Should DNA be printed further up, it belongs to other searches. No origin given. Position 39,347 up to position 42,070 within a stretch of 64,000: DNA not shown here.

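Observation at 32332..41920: Self-contained exosortase / PID-CTERM mini-peptide / paired T9SS-cargo locus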

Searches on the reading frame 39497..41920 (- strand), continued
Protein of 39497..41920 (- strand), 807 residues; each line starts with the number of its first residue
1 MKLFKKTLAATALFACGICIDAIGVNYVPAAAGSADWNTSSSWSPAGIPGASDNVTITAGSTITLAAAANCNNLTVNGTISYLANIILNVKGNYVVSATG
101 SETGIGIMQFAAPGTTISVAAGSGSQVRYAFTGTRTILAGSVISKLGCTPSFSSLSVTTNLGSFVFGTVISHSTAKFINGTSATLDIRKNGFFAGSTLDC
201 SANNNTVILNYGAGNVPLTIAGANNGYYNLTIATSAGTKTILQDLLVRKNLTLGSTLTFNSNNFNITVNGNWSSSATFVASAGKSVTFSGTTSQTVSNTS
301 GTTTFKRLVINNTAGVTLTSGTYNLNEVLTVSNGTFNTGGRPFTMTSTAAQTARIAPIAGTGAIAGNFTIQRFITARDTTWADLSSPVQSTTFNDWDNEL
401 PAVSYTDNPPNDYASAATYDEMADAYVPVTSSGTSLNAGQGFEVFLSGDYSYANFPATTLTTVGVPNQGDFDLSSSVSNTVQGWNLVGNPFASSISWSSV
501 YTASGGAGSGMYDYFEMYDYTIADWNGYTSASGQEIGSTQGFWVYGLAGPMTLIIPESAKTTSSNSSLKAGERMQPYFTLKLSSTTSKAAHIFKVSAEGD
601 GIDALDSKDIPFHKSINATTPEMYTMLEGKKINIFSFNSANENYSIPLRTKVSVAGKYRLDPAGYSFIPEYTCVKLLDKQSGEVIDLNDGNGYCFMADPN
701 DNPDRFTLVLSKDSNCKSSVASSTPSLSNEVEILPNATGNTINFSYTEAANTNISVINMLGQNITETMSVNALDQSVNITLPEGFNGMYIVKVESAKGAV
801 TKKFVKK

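Call 41: find_encoding_contigs(protein=P0227, flank=8000, max_places=2)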
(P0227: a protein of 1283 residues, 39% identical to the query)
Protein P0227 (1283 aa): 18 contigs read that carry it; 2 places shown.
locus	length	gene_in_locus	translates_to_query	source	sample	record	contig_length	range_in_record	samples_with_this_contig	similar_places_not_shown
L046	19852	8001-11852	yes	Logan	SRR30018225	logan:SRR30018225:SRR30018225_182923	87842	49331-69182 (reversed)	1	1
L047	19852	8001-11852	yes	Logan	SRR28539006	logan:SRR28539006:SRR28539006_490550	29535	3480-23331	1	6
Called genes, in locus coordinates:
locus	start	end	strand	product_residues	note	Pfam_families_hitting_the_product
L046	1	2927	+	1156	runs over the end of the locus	PF00873:ACR_tran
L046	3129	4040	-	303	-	-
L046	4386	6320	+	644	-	PF13292:DXP_synthase_N, PF00456:Transketolase_N (faint), PF00676:E1_dh (weak), PF02779:Transket_pyr, PF02780:Transketolase_C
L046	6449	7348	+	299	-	-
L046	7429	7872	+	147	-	-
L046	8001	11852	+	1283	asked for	PF10162:G8 (faint), PF18962:Por_Secre_tail (faint)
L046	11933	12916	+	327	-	PF00512:HisKA, PF02518:HATPase_c, PF13581:HATPase_c_2 (weak)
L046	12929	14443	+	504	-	PF01676:Metalloenzyme, PF06415:iPGM_N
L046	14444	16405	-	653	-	PF00801:PKD (weak), PF18911:PKD_4, PF00801:PKD (weak), PF18911:PKD_4, PF13585:CHU_C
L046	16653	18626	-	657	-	PF13573:SprB (faint), PF26766:Choice_anch_L, PF13585:CHU_C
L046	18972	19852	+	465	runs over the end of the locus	PF01546:Peptidase_M20, PF07687:M20_dimer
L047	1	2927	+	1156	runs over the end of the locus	PF00873:ACR_tran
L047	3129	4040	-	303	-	-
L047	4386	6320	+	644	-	PF13292:DXP_synthase_N, PF00456:Transketolase_N (faint), PF00676:E1_dh (weak), PF02779:Transket_pyr, PF02780:Transketolase_C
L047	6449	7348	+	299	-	-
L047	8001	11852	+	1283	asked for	PF10162:G8 (faint), PF18962:Por_Secre_tail (faint)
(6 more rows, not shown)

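Call 62: search_solved_structures(query=A2, max_evalue=0.01)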
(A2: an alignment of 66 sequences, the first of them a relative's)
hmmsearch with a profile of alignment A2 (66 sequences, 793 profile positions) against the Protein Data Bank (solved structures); distinct sequences matched with E-value up to 0.01: 1.
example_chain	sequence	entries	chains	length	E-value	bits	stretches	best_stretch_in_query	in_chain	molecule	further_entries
8gl6_D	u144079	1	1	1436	5.9e-15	57.7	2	429-792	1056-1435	RemA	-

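Call 63: search_solved_structures(query=A2, max_evalue=0.01, show_alignments=1)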
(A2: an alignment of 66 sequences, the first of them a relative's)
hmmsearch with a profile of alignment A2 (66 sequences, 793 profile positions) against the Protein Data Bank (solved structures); distinct sequences matched with E-value up to 0.01: 1.
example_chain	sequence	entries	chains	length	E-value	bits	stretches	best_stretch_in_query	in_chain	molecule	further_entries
8gl6_D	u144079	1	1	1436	5.9e-15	57.7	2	429-792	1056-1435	RemA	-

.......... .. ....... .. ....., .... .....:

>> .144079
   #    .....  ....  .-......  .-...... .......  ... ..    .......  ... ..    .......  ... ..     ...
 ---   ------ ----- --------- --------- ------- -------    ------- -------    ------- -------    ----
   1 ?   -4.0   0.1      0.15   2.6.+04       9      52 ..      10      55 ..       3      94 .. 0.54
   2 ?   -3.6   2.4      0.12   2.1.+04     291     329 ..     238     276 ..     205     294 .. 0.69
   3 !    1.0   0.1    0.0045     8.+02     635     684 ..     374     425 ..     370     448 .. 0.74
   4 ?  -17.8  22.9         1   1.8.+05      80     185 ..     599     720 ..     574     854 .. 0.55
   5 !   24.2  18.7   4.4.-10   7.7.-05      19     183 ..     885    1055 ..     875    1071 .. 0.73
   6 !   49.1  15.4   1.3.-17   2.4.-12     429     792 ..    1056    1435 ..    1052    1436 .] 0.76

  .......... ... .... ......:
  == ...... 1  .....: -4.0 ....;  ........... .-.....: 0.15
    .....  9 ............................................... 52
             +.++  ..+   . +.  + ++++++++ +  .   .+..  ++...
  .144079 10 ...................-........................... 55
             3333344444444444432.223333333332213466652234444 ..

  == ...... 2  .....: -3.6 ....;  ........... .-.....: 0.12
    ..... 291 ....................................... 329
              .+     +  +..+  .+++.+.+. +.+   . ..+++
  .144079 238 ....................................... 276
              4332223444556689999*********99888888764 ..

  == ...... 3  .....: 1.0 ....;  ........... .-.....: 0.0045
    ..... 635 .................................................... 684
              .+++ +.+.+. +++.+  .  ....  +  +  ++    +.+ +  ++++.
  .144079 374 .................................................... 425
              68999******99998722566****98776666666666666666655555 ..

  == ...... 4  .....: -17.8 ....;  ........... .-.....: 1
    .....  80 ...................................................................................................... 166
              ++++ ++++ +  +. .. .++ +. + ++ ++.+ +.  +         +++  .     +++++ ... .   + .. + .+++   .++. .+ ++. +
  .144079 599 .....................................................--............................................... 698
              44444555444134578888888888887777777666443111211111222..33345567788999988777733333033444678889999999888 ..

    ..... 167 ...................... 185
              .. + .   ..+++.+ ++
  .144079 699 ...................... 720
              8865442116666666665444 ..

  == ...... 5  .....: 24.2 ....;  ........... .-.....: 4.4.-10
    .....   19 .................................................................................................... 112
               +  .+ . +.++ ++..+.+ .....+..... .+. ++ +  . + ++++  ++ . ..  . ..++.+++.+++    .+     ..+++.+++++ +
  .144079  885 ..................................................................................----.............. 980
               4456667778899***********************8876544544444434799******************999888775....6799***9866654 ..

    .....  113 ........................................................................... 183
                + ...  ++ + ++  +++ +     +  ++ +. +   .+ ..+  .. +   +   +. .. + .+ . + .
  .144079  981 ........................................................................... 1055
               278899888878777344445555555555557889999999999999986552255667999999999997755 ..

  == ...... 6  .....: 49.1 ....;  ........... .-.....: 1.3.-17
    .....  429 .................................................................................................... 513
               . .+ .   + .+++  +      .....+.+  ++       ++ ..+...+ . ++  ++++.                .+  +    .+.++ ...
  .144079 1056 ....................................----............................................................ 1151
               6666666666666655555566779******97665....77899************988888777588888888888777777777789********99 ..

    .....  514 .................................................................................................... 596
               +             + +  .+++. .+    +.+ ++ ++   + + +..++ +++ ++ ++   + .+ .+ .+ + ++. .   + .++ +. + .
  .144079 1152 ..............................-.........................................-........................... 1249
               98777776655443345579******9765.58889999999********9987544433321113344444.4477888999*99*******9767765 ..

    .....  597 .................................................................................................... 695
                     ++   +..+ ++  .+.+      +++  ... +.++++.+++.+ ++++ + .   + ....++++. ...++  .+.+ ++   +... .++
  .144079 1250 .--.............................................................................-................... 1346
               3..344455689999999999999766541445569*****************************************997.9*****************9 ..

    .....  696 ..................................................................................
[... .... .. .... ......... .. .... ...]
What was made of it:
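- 39497..41920 (-): cargoS: 807-aa T9SS type-A cargo and first gene of the operon. Signal peptide; beta-helix at about aa 26-340 (nt 40901-41845); conserved RemA-like module at aa 343-716 (nt 39773-40894) with invariant N485-L-x-G-N-P490; disordered linker at aa 718-726; CTD at aa 731-807 (nt 39500-39730). The family profile matches RemA at E = 5.9e-15 (calls 62, 63).
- On RemA orthologue: Only RemA 885-1435 is matched (calls 62, 63).
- The pre-CTD module is homologous to RemA (calls 62, 63).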

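Call 65: fold_search(model_id=the predicted structure, library=viral)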
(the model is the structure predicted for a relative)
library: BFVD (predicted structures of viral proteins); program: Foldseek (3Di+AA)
matches with E <= 10: 670; with E <= 0.001: 5
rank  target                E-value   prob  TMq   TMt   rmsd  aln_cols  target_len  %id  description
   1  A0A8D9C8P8            3.2e-26  1.00  0.46  0.60  16.9       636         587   20  Putative hemin binding protein [uncultured marine phage]
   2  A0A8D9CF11            9.0e-05  1.00  0.09  0.20  24.3       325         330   10  Uncharacterized protein [uncultured marine phage]
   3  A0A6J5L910            2.9e-04  1.00  0.09  0.25  13.0       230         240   16  Secretion system C-terminal sorting domain [uncultured Caudovirales phage]
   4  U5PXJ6                3.2e-04  0.23  0.10  0.10  23.4       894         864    9  Tailspike protein [Bacillus phage Staley]
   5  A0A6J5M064            9.3e-04  0.69  0.09  0.11  22.4       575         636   11  Secretion system C-terminal sorting domain [uncultured Caudovirales phage]
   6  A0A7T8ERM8            1.2e-03  1.00  0.09  0.29  12.9       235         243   13  (no name in the UniProt tables at hand)
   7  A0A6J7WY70            1.8e-03  1.00  0.26  0.43   9.0       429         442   17  Uncharacterized protein [uncultured Caudovirales phage]
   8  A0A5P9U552            2.4e-03  0.35  0.09  0.06  34.0       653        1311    9  (no name in the UniProt tables at hand)
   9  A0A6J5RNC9            3.6e-03  0.20  0.10  0.09  31.8      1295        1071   10  Uncharacterized protein [uncultured Caudovirales phage]
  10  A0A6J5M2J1            4.7e-03  0.97  0.09  0.25  19.8       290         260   12  Secretion system C-terminal sorting domain [uncultured Caudovirales phage]
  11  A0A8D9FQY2            5.4e-03  0.97  0.08  0.15  25.0       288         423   13  Protease 1 [uncultured marine phage]
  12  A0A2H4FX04            5.4e-03  0.60  0.17  0.16  21.5       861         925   10  (no name in the UniProt tables at hand)
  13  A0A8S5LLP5            5.9e-03  0.44  0.07  0.08  25.1       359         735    8  Interferon alpha/beta receptor 1, Interferon I interferon signaling complex [Siphoviridae sp. ctvok7]
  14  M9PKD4                7.4e-03  0.12  0.08  0.08  23.0       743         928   10  Tail fiber protein [Escherichia phage EC1-UPM]
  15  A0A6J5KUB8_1          8.1e-03  0.51  0.11  0.11  18.9       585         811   14  Uncharacterized protein [uncultured Caudovirales phage]
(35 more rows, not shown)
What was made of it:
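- Tried and rejected: The best hit in the viral library is just another family member on a mis-binned contig (call 65).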
